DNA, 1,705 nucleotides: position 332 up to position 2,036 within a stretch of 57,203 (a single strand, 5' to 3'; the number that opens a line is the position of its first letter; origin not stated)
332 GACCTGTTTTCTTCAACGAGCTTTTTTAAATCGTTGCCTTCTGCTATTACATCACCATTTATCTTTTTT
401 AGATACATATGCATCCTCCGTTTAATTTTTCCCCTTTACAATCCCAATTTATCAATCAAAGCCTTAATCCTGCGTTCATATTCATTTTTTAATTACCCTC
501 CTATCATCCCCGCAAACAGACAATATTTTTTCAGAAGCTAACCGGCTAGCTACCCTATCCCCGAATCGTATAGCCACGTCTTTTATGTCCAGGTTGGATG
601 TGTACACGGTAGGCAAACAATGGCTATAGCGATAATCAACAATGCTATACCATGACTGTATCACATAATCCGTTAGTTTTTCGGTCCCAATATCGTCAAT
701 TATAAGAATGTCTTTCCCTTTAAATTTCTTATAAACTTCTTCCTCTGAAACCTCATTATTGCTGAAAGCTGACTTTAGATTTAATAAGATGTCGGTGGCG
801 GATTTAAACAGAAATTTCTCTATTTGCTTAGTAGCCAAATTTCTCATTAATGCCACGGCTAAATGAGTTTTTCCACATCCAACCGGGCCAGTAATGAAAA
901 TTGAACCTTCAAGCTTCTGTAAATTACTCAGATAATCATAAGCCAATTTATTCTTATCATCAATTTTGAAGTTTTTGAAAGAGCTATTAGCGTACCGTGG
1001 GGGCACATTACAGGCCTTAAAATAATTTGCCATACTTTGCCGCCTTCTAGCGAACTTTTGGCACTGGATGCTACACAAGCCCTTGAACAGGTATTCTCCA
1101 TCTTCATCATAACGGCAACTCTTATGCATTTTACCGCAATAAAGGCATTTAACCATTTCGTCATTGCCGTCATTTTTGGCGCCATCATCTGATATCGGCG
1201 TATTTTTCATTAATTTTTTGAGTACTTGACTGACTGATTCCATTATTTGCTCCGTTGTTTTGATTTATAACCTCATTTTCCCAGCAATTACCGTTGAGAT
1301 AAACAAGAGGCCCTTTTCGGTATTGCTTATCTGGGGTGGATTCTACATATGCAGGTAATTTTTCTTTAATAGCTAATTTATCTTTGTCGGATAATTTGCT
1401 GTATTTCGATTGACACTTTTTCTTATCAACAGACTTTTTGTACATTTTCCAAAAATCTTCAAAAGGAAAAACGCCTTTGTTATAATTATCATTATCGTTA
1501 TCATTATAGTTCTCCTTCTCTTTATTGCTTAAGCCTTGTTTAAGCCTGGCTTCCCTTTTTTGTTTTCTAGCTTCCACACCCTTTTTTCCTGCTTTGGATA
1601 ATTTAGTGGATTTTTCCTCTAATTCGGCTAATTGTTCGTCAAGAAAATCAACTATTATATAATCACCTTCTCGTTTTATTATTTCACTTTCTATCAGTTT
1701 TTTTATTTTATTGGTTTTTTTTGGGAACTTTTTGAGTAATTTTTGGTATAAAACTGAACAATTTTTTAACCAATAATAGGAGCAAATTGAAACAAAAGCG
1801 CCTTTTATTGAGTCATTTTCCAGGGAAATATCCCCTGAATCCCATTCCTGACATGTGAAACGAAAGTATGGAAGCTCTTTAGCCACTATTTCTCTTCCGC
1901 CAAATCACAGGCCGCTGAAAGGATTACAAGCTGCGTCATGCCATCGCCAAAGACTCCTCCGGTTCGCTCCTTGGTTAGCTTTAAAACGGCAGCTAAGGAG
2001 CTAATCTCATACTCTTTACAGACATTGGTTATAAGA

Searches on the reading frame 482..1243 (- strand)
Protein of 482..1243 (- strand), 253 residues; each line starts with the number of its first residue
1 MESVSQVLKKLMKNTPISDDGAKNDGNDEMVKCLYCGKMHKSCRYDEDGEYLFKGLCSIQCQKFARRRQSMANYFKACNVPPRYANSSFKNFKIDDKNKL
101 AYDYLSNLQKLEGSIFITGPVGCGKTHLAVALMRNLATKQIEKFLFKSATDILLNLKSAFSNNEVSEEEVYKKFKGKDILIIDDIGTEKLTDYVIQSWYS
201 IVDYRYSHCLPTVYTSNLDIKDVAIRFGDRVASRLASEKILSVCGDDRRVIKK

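Call 29: find_encoding_contigs(protein=window:482-1243:-, flank=4000, max_places=10)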
Protein window:482-1243:- (253 aa): no gene with exactly this product is on record in the collection.

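Call 56: search_protein_families(library=phrogs, proteins=[window:482-1243:-], max_evalue=0.001)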
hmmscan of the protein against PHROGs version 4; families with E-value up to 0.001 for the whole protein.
window:482-1243:- (253 aa): 6 families
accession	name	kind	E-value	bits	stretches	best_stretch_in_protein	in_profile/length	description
phrog_50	-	DNA, RNA and nucleotide metabolism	4.4e-51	175.6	1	28-237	273-495/570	DnaC-like helicase loader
phrog_3277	-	DNA, RNA and nucleotide metabolism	1.3e-25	91.2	1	112-250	10-154/168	DnaC-like helicase loader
phrog_26922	-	DNA, RNA and nucleotide metabolism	1.1e-10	43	1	167-237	2-72/92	DnaC-like helicase loader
phrog_27475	-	unknown function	2.3e-10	40.6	1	58-227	386-554/599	-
phrog_170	-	other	3.4e-05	24.4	1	78-146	59-125/323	PhoH-like phosphate starvation-inducible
phrog_168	-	DNA, RNA and nucleotide metabolism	0.00042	21.1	1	114-190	44-114/314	clamp loader of DNA polymerase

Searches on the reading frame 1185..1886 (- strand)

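Call 56: search_protein_families(library=phrogs, proteins=[window:1185-1886:-], max_evalue=0.001)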
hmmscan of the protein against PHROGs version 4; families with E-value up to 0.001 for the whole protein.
window:1185-1886:- (233 aa): 6 families
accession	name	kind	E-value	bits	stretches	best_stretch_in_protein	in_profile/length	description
phrog_29280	-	unknown function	4e-16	60.5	1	1-126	1-127/286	-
phrog_270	-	DNA, RNA and nucleotide metabolism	1.1e-08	35.9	1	43-216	64-258/383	replication initiation protein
phrog_9327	-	DNA, RNA and nucleotide metabolism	2e-08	35.2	1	58-214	62-250/276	primosomal protein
phrog_9474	-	DNA, RNA and nucleotide metabolism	0.00012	22.7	1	93-215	131-258/288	replication initiation protein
phrog_6451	-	DNA, RNA and nucleotide metabolism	0.0002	22.2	1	50-133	46-128/272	primosomal protein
phrog_3926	-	DNA, RNA and nucleotide metabolism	0.00049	20.8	1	6-126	5-131/312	replication initiation protein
